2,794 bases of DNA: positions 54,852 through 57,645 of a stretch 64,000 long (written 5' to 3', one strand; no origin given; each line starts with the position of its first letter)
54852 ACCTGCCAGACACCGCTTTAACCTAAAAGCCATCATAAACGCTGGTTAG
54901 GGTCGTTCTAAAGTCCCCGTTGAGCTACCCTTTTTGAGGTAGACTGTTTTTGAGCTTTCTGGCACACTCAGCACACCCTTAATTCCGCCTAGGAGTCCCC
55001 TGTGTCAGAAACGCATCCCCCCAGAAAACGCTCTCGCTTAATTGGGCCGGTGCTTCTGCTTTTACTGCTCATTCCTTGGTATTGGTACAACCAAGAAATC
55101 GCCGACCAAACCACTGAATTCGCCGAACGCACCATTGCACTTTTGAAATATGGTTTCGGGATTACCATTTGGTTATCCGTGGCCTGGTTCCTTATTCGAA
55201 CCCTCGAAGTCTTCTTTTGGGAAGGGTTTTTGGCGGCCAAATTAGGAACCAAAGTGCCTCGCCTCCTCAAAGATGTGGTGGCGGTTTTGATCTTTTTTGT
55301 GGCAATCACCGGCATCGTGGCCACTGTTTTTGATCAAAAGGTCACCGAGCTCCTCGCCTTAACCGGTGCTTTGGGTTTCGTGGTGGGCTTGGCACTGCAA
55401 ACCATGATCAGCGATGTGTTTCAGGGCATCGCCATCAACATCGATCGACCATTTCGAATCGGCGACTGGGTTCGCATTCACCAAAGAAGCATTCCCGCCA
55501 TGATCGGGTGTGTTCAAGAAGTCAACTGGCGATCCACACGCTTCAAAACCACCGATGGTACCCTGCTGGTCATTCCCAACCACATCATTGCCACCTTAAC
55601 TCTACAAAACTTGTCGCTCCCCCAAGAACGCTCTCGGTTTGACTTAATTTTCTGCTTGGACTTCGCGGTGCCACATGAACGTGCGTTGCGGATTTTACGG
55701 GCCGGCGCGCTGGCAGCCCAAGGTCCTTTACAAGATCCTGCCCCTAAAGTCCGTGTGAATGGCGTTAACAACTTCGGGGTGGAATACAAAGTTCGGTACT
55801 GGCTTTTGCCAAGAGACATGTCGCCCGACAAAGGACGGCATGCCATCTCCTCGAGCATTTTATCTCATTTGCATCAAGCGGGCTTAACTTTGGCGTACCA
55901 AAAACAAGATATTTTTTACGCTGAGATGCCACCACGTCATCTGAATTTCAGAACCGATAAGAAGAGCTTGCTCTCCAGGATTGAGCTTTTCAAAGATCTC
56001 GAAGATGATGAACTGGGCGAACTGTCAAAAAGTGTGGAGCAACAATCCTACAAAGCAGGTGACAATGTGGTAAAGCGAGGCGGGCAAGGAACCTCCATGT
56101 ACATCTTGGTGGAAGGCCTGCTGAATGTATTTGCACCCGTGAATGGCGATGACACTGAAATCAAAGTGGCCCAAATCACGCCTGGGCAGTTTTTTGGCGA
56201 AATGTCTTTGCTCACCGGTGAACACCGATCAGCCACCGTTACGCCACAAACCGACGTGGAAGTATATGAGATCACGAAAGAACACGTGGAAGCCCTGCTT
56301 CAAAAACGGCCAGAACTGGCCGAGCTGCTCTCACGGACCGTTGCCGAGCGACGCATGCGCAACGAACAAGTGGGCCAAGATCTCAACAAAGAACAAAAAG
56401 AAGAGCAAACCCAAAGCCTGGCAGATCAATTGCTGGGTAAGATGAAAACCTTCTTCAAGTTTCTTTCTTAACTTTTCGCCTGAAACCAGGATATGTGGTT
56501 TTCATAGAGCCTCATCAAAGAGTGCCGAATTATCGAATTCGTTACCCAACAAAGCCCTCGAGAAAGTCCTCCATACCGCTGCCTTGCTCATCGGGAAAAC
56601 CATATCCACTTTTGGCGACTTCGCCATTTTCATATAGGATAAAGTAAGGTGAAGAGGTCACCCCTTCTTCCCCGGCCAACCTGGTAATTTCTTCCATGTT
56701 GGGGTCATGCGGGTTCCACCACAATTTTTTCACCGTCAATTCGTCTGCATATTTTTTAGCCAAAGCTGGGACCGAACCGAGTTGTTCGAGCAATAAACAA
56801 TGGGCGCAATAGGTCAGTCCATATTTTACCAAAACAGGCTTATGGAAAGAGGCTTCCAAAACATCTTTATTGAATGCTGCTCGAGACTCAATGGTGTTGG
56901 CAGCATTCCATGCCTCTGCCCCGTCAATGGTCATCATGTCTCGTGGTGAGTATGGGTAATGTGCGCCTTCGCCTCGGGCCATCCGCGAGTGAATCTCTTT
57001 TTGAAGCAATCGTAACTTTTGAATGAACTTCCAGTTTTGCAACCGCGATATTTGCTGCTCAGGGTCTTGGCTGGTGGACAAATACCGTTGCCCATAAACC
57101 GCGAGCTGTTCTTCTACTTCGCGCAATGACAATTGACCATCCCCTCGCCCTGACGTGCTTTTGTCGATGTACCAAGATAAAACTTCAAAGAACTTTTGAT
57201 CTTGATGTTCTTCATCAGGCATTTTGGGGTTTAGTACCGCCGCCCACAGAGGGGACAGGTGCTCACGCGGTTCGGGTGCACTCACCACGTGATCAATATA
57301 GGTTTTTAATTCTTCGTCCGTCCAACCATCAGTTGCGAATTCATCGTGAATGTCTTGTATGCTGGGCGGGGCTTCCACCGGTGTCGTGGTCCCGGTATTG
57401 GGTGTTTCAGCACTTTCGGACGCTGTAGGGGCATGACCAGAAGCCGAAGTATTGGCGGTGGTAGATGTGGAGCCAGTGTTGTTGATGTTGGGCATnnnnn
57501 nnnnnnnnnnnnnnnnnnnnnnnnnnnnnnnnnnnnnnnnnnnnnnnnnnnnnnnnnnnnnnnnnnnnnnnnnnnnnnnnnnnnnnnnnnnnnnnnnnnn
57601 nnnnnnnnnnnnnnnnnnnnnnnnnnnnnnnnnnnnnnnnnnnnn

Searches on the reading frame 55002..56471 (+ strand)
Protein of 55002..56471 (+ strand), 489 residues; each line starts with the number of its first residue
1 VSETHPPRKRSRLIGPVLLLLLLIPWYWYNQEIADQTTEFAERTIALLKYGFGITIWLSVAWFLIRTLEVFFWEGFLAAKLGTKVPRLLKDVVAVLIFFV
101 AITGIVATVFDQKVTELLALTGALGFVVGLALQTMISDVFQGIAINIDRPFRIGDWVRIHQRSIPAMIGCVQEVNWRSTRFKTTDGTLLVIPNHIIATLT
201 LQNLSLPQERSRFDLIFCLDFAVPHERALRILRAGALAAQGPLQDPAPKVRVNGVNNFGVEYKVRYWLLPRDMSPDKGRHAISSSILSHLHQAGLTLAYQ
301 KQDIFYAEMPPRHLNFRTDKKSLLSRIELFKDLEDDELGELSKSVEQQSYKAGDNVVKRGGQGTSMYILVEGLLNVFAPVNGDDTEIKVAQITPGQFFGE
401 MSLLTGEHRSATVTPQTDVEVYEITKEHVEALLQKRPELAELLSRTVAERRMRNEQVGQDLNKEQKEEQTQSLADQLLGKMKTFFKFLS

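Call 76: search_protein_families(library=pfam, proteins=[window:55002-56471:+], max_evalue=0.00001)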
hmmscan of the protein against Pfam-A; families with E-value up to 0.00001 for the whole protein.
window:55002-56471:+ (489 aa): 2 families
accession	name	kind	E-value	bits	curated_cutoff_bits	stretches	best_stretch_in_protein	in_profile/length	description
PF00027.35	cNMP_binding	-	3.4e-21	75.4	27.5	1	348-435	2-88/89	Cyclic nucleotide-binding domain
PF00924.24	MS_channel_2nd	-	1.4e-17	64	20.2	1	135-205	2-67/68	Mechanosensitive ion channel, beta-domain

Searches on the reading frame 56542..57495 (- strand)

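Call 76: search_protein_families(library=pfam, proteins=[window:56542-57495:-], max_evalue=0.00001)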
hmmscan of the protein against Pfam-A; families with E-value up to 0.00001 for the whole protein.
window:56542-57495:- (317 aa): 1 family
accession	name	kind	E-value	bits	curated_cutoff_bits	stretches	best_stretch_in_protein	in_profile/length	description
PF00085.26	Thioredoxin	-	7.2e-07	29.6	23.5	1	204-298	6-89/103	Thioredoxin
